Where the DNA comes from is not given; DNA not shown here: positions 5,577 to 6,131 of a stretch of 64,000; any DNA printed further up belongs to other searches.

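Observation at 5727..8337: Orphan EncFtn-like ferroxidase co-transcribed with a second ACAD pair, with no encapsulin shell or targeting tail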

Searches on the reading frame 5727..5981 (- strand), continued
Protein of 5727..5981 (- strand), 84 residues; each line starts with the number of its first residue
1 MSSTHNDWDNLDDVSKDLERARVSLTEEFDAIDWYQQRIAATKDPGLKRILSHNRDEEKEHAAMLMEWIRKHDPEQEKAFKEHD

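Call 18: find_encoding_contigs(protein=P0014, flank=6000, max_places=3)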
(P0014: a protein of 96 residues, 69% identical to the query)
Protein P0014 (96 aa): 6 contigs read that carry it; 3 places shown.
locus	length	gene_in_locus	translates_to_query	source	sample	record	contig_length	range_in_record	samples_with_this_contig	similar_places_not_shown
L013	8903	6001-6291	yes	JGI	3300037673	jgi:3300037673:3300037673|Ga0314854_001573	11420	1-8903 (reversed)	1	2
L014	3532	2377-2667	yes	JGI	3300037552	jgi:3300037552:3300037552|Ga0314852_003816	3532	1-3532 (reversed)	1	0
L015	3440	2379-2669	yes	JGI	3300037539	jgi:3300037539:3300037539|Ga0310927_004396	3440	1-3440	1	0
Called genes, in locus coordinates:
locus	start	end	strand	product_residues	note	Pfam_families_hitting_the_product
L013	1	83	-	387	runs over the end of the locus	PF00817:IMS, PF21999:IMS_HHH_1, PF11799:IMS_C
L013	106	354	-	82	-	-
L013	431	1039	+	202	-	PF01726:LexA_DNA_bind, PF00717:Peptidase_S24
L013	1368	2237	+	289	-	-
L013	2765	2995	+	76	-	PF01402:RHH_1, PF10723:RepB-RCR_reg (weak), PF12651:RHH_3 (faint)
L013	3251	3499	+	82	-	-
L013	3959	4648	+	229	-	PF00657:Lipase_GDSL, PF13472:Lipase_GDSL_2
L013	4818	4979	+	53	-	PF00462:Glutaredoxin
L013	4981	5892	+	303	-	PF00070:Pyr_redox (faint), PF00890:FAD_binding_2 (weak), PF01134:GIDA (faint), PF01266:DAO (faint), PF01946:Thi4 (faint), PF03486:HI0933_like (faint), PF07992:Pyr_redox_2, PF13738:Pyr_redox_3, +2 more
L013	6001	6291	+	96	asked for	PF22277:EncFtn-like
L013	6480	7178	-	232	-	PF04298:Zn_peptidase_2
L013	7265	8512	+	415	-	PF00579:tRNA-synt_1b, PF22421:SYY_C-terminal (weak), PF01479:S4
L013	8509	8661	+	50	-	-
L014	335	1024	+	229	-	PF00657:Lipase_GDSL, PF13472:Lipase_GDSL_2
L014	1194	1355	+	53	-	PF00462:Glutaredoxin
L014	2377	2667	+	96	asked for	PF22277:EncFtn-like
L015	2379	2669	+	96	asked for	PF22277:EncFtn-like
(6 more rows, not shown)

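Call 20: find_related_loci(query=A1, collection=genome_contigs, flank=6000)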
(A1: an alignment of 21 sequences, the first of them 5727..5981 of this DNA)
Query A1 (84 aa) in genome_contigs; peptide patterns used: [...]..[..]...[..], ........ (x = any residue, [..] = any of these).
600 stretches matched a pattern (row limit reached: there are more); 594 encode a relative of the query (tblastn E <= 1e-3); the best 80 are kept; 80 distinct loci.
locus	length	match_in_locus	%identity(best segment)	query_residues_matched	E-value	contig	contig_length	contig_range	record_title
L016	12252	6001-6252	77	1-84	8e-42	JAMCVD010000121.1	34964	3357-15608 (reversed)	MAG: Deltaproteobacteria bacterium isolate FK_Sedi_A_Bin.102 NODE_2358_length_34964_cov_3.23934, whole genome shotgun se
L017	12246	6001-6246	63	3-84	9e-32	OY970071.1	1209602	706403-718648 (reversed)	MAG: uncultured Candidatus Micrarchaeota archaeon isolate MFD01476.bin.c.9 genome assembly, chromosome: 1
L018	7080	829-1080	62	1-84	5e-30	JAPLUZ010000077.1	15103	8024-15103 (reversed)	MAG: Candidatus Aenigmatarchaeota archaeon isolate LacPavin_0920_SED5_MAG_42_9 LacPavin_0920_SED5_scaffold_979487, whole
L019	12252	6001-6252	60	1-84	1e-29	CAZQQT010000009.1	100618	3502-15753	MAG TPA_asm: uncultured Thermococci archaeon isolate SRP141376_co1_33 genome assembly, contig: NODE_514_length_100618_co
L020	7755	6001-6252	61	1-84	9e-30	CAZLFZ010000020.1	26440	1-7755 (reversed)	MAG TPA_asm: uncultured archaeon isolate binchicken_co262_246 genome assembly, contig: NODE_1735_length_26440_cov_13.701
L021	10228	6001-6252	58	1-84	1e-29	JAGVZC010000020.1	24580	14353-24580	Candidatus Woesearchaeota archaeon isolate RIFCSPLOWO2_01_FULL_32_21 rifcsplowo2_01_scaffold_3344, whole genome shotgun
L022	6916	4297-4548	60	1-84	4e-29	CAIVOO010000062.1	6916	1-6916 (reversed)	uncultured archaeon isolate AM-sed-core3-D1_bin-502 genome assembly, contig: bin-502:062/159, whole genome shotgun seque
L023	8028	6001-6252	57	1-84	6e-29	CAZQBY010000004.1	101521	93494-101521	MAG TPA_asm: uncultured archaeon isolate binchicken_co19_513 genome assembly, contig: NODE_114_length_101521_cov_8.39801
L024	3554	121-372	58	1-84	7e-29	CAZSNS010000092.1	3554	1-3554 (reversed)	MAG TPA_asm: Candidatus Hadarchaeota archaeon isolate ERP127260_co1_20 genome assembly, contig: NODE_12042_length_3554_c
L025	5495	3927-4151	62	5-83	8e-29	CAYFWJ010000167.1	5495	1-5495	MAG TPA_asm: uncultured Ectothiorhodospiraceae bacterium isolate ERP107533_co1_145 genome assembly, contig: NODE_19376_l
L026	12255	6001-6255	59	1-83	2e-28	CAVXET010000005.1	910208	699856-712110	MAG: uncultured Gammaproteobacteria bacterium isolate MFD02242.bin.2.304 genome assembly, contig: contig_1469, whole gen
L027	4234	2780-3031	61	1-84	1e-27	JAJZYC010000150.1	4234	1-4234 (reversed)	MAG: bacterium isolate TL1-5.bin112 NODE_26630_length_4234_cov_1.155345, whole genome shotgun sequence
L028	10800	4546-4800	58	1-83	1e-27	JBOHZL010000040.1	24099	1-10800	MAG: Steroidobacteraceae bacterium isolate SD8048_metabat2.bin.8 NODE_185_length_24099_cov_1.643459, whole genome shotgu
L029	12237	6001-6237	61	5-83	1e-27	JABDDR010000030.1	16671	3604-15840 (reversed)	MAG: Gammaproteobacteria bacterium isolate BWMinControl_Nextera40_MAG5 3300020884.a:Ga0207016_1112, whole genome shotgun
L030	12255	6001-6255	58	1-83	2e-27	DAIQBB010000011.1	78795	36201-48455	MAG TPA_asm: Steroidobacteraceae bacterium isolate CTOTU25982 NODE_34_length_78795_cov_11.534963, whole genome shotgun s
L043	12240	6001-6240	58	3-82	3e-26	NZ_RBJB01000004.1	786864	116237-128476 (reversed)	Marinobacter nauticus strain DSM 50418 Ga0215716_103, whole genome shotgun sequence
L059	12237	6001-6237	54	5-83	7e-26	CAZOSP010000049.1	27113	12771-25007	MAG TPA_asm: uncultured Thiomargarita sp. isolate SRP141376_co5_251 genome assembly, contig: NODE_4147_length_27113_cov_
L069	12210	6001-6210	61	5-74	1e-25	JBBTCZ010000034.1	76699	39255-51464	MAG: Pseudomonadota bacterium isolate H41-bin191_1 H41_bin191_1_000000000034, whole genome shotgun sequence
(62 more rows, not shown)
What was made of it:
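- The 84-aa type is common in DPANN archaea, including a 1.2-Mb Micrarchaeota chromosome (L017, call 20).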

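Call 35: search_protein_families(library=pfam, proteins=[L019:5589-5999:+, L019:6215-6727:+, L020:5387-5941:+, L020:6308-6892:+, L013:4981-5892:+, L027:2130-2621:-, L024:588-1403:+, L069:4140-4562:+, L059:5321-5905:+, L043:479-2044:+], max_evalue=0.001)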
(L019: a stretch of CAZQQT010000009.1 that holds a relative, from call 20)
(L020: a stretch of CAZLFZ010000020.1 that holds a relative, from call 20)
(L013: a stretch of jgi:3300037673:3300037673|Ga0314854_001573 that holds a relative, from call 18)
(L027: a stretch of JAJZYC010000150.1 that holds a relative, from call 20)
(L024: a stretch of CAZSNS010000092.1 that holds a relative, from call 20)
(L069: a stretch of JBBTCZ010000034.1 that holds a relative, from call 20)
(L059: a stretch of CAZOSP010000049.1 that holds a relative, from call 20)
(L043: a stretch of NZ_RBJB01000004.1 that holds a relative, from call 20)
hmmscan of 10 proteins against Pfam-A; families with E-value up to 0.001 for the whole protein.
L019:5589-5999:+ (136 aa): 1 family
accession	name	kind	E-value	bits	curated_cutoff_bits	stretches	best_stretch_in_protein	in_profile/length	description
PF01880.24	Desulfoferrodox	-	3.1e-35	121.1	22.2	1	11-124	2-97/98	Desulfoferrodoxin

L019:6215-6727:+ (170 aa): 1 family
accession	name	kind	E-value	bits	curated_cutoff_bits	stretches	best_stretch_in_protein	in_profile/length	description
PF02915.23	Rubrerythrin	-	6.8e-17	62.6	22.8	1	20-145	2-135/137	Rubrerythrin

L020:5387-5941:+ (184 aa): 3 families
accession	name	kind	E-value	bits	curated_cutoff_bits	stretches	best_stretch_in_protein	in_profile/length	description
PF02915.23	Rubrerythrin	-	2.1e-09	38.3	22.8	1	44-115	8-77/137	Rubrerythrin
PF00210.30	Ferritin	-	8.2e-08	32.7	24.5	0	96-151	85-140/142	Ferritin-like domain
PF05974.18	DUF892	-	1.4e-05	25.6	23.7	0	46-95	106-155/159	Domain of unknown function (DUF892)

L020:6308-6892:+ (194 aa): 5 families
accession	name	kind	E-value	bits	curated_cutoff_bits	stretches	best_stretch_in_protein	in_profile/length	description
PF02915.23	Rubrerythrin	-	3.7e-15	56.9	22.8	2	28-85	1-60/137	Rubrerythrin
PF09537.16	DUF2383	-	3.3e-07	30.9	30.8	0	28-84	4-60/111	Domain of unknown function (DUF2383)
PF22277.2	EncFtn-like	-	5.4e-06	26.5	27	0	138-169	31-62/85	EncFtn-like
PF13668.12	Ferritin_2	-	0.00011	22.8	24.7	1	28-173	4-135/138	Ferritin-like domain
PF00210.30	Ferritin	-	0.00013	22.4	24.5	0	30-94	4-71/142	Ferritin-like domain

L013:4981-5892:+ (303 aa): 12 families
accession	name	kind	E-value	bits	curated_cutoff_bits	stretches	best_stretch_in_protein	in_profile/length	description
PF07992.20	Pyr_redox_2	-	1.1e-40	140.4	26.1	1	2-283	1-287/291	Pyridine nucleotide-disulphide oxidoreductase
PF13738.12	Pyr_redox_3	-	8.4e-28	97.9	30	1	51-270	76-305/305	Pyridine nucleotide-disulphide oxidoreductase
PF00890.30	FAD_binding_2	-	1.7e-11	44.4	20.4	1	4-49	2-49/414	FAD binding domain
PF03486.20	HI0933_like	-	4.6e-10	39.8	50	0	3-30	2-29/244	HI0933-like protein Rossmann domain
PF01134.28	GIDA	-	2.4e-09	37.2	22.1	0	3-35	1-33/391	Glucose inhibited division protein A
PF01946.23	Thi4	-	1e-08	35.2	26.2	0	3-33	19-50/235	Thi4 family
PF12831.13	FAD_oxidored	-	6e-08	32.8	27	1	3-38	1-38/416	FAD dependent oxidoreductase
PF01266.30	DAO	-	1.5e-06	28.4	27.9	0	4-38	2-38/353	FAD dependent oxidoreductase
PF13450.12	NAD_binding_8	-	2.4e-05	25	21.9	0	6-66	1-61/68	NAD(P)-binding Rossmann-like domain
PF05834.18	Lycopene_cycl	-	3.1e-05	23.7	23.4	0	47-113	78-146/380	Lycopene cyclase protein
PF00070.33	Pyr_redox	-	3.3e-05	24.8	22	0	143-213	2-80/82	Pyridine nucleotide-disulphide oxidoreductase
PF13241.12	NAD_binding_7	-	0.00046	21.2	22.1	0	138-257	5-91/104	Putative NAD(P)-binding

L027:2130-2621:- (163 aa): 1 family
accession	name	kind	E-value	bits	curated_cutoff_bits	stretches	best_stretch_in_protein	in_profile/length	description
PF00582.32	Usp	-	3.6e-19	70.1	24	1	5-139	3-141/141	Universal stress protein family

L024:588-1403:+ (271 aa): 3 families
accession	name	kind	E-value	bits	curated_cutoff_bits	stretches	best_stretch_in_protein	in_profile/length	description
PF12706.13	Lactamase_B_2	-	1.4e-15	57.8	27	1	35-217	3-200/200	Beta-lactamase superfamily domain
PF13483.12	Lactamase_B_3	-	2.4e-06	28.1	24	1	25-160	9-108/160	Beta-lactamase superfamily domain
PF00753.33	Lactamase_B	-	3.6e-06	27.5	22.7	1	38-79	21-66/196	Metallo-beta-lactamase superfamily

L069:4140-4562:+ (140 aa): 2 families
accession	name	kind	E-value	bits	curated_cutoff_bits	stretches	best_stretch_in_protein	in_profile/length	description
PF02915.23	Rubrerythrin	-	1.4e-29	103.6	22.8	1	11-134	1-136/137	Rubrerythrin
PF00210.30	Ferritin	-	2.7e-10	40.8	24.5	2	12-70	3-66/142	Ferritin-like domain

L059:5321-5905:+ (194 aa): 1 family
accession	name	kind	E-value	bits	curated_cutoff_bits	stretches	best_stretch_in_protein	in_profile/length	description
PF12007.14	DUF3501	-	4.1e-72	242.6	25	1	3-193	1-187/187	Protein of unknown function (DUF3501)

L043:479-2044:+ (521 aa): 9 families
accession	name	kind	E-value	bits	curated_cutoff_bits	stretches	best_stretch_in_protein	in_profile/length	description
PF07992.20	Pyr_redox_2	-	6.2e-47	160.9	26.1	1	213-504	1-291/291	Pyridine nucleotide-disulphide oxidoreductase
PF13738.12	Pyr_redox_3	-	8.6e-19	68.3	30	1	263-487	77-305/305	Pyridine nucleotide-disulphide oxidoreductase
PF00070.33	Pyr_redox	-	7.6e-13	49.2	22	1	357-430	1-80/82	Pyridine nucleotide-disulphide oxidoreductase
PF13192.12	Thioredoxin_3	-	2.7e-08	34.2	24.8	1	125-191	6-71/76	Thioredoxin domain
PF01134.28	GIDA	-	4.4e-08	33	22.1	1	214-243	1-30/391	Glucose inhibited division protein A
PF00890.30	FAD_binding_2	-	5.3e-08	32.9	20.4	0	214-241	1-28/414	FAD binding domain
PF03486.20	HI0933_like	-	6.7e-08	32.7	50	0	214-238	2-26/244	HI0933-like protein Rossmann domain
PF12831.13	FAD_oxidored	-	1e-06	28.8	27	1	214-250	1-39/416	FAD dependent oxidoreductase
PF01266.30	DAO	-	3.3e-05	24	27.9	0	214-240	1-27/353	FAD dependent oxidoreductase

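Call 46: predict_structure(alignment_id=A1)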
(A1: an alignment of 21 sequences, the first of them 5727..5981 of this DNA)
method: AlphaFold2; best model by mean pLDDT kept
length: 84 residues; sequences in the alignment: 21
mean_pLDDT: 88.5   pTM: 0.72
mean pLDDT of the five models: 88.5, 88.2, 88.2, 86.8, 86.4
residues with pLDDT >= 90: 53; 70-90: 22; 50-70: 6; < 50: 3
segments of 3 or more residues with pLDDT < 50: 1-3
pLDDT, mean of each block of 10 residues (from residue 1): 59 88 97 98 98 98 95 82 70
secondary structure, 60 per line:
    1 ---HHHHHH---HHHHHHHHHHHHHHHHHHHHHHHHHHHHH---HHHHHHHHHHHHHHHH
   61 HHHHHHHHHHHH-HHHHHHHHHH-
elements in order: H4-9 H13-41 H45-72 H74-83
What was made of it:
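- On EncFtn-like fold family (Pfam PF22277): AF2 model with pLDDT 88.5: H4-9, H13-41, H45-72, H74-83 (call 46).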

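Call 48: fold_search(model_id=the predicted structure, library=pdb)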
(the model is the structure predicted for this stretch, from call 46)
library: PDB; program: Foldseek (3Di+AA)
matches with E <= 10: 414; with E <= 0.001: 51
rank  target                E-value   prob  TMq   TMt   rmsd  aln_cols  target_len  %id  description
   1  3k6c_A                1.1e-05  1.00  0.81  0.75   1.4        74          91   57  Crystal structure of protein ne0167 from nitrosomonas europaea (released 2009-10-27)
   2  3k6c_G                2.5e-05  1.00  0.81  0.75   1.3        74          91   57  Crystal structure of protein ne0167 from nitrosomonas europaea (released 2009-10-27)
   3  5da5_C                3.5e-05  1.00  0.84  0.79   2.0        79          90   48  Crystal structure of Rhodospirillum rubrum Rru_A0973 (released 2016-08-10)
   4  5l89_J                3.5e-05  1.00  0.84  0.80   2.0        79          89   47  Crystal structure of Rhodospirillum rubrum Rru_A0973 mutant E32A (released 2016-08-31)
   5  6suw_C                3.5e-05  1.00  0.84  0.79   2.0        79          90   47  Crystal structure of Rhodospirillum rubrum Rru_A0973 E31A variant (released 2020-09-23)
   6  5l8g_Z                3.7e-05  1.00  0.81  0.79   1.2        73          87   46  Crystal structure of Rhodospirillum rubrum Rru_A0973 mutant H65A (released 2016-08-31)
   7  3k6c_D                3.7e-05  1.00  0.81  0.74   1.4        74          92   57  Crystal structure of protein ne0167 from nitrosomonas europaea (released 2009-10-27)
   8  5l8g_E                3.7e-05  1.00  0.84  0.79   2.0        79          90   47  Crystal structure of Rhodospirillum rubrum Rru_A0973 mutant H65A (released 2016-08-31)
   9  5da5_P                3.9e-05  1.00  0.85  0.79   1.5        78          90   47  Crystal structure of Rhodospirillum rubrum Rru_A0973 (released 2016-08-10)
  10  5da5_c                3.9e-05  1.00  0.85  0.85   2.0        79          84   48  Crystal structure of Rhodospirillum rubrum Rru_A0973 (released 2016-08-10)
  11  5l89_X                4.2e-05  1.00  0.85  0.81   1.5        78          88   46  Crystal structure of Rhodospirillum rubrum Rru_A0973 mutant E32A (released 2016-08-31)
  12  6sv1_J                4.7e-05  1.00  0.85  0.80   2.0        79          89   48  Crystal structure of Rhodospirillum rubrum Rru_A0973 E34A variant (released 2020-09-23)
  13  6sv1_A                5.0e-05  1.00  0.85  0.79   1.6        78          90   47  Crystal structure of Rhodospirillum rubrum Rru_A0973 E34A variant (released 2020-09-23)
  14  6sv1_M                5.0e-05  1.00  0.85  0.81   1.5        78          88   47  Crystal structure of Rhodospirillum rubrum Rru_A0973 E34A variant (released 2020-09-23)
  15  5l89_H                5.0e-05  1.00  0.85  0.79   1.5        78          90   46  Crystal structure of Rhodospirillum rubrum Rru_A0973 mutant E32A (released 2016-08-31)
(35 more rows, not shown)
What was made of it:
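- On EncFtn-like fold family (Pfam PF22277): Foldseek TM 0.81 to 3K6C and 0.85 to 5DA5 (call 48).
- AF2 model TM 0.81-0.85 (calls 46, 48).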
